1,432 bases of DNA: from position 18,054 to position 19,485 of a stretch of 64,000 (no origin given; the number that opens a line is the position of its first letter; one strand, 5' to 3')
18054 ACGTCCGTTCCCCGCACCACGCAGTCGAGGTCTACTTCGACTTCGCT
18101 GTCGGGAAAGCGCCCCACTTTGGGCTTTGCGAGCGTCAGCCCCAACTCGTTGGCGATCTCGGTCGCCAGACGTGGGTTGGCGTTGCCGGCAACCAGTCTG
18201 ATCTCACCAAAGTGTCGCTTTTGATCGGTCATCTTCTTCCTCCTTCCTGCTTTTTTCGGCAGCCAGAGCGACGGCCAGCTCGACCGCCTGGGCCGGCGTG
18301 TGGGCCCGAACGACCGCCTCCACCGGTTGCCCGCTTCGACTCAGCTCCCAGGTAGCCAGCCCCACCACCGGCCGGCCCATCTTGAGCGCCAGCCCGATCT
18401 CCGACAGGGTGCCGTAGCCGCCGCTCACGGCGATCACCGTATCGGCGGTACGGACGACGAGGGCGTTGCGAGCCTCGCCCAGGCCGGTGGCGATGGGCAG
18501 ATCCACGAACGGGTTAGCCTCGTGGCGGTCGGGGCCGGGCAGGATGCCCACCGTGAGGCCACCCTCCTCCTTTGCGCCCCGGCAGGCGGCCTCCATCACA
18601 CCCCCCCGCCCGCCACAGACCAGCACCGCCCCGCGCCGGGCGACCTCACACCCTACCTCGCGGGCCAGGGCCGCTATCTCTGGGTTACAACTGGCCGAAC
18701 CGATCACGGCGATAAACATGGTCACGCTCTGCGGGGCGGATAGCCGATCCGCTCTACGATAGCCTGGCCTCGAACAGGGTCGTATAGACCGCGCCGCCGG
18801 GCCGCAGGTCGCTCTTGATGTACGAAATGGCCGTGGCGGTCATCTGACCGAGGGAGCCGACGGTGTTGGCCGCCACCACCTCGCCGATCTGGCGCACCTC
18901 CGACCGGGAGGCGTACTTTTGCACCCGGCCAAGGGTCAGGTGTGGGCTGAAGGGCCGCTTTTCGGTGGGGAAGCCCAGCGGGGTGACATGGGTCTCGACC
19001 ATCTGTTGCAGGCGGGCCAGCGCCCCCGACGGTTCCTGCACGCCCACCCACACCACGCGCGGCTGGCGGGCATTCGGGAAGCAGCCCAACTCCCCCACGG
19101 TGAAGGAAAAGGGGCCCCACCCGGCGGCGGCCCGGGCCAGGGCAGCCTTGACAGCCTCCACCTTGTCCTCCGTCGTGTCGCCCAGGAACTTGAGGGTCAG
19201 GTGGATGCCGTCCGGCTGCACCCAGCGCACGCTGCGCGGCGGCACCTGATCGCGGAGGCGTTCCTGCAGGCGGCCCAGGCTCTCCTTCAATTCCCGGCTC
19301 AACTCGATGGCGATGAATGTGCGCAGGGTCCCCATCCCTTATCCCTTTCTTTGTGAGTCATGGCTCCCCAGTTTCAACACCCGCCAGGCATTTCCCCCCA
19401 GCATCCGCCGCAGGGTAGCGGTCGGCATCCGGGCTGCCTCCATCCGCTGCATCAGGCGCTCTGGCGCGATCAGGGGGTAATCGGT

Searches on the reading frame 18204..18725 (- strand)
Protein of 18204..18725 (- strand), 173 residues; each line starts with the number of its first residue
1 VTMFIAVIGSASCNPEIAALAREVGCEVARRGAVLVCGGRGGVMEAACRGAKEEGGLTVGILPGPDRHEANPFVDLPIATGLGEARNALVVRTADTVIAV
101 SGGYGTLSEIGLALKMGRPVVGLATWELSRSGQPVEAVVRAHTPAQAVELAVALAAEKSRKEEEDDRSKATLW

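Call 57: search_protein_families(library=pfam, proteins=[window:18204-18725:-], max_evalue=0.01)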
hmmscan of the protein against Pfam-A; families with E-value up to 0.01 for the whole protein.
window:18204-18725:- (173 aa): 4 families
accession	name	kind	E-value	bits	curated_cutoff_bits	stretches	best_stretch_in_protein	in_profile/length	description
PF18306.6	LDcluster4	-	1.6e-46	158.1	26.3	1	3-146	2-149/151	SLOG cluster4 family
PF03641.19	Lysine_decarbox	-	1.1e-06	29.2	27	1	44-110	1-69/131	Possible lysine decarboxylase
PF02481.21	DNA_processg_A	-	2.6e-06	27.2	29.6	1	4-64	46-106/212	DNA recombination-mediator protein A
PF05014.21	Nuc_deoxyrib_tr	-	0.0059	17.2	28.8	0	86-125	55-98/117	Nucleoside 2-deoxyribosyltransferase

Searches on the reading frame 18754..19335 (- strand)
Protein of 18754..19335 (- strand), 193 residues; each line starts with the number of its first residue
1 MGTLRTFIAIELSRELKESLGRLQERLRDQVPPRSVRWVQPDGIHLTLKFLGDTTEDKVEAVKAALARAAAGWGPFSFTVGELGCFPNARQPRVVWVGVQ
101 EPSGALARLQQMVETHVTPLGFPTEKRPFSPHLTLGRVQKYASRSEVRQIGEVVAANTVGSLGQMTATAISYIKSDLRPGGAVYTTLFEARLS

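Call 57: search_protein_families(library=pfam, proteins=[window:18754-19335:-], max_evalue=0.01)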
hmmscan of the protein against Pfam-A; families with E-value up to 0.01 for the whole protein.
window:18754-19335:- (193 aa): 3 families
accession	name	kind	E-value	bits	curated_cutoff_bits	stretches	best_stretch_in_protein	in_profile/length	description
PF02834.22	LigT_PEase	-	5.7e-33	113.4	23.3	2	10-96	1-87/87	LigT like Phosphoesterase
PF13563.12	2_5_RNA_ligase2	-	5.9e-19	69.1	27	1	44-146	26-124/152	2'-5' RNA ligase superfamily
PF10469.15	AKAP7_NLS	-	5.3e-09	36.7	24.4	1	7-158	4-173/208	AKAP7 2'5' RNA ligase-like domain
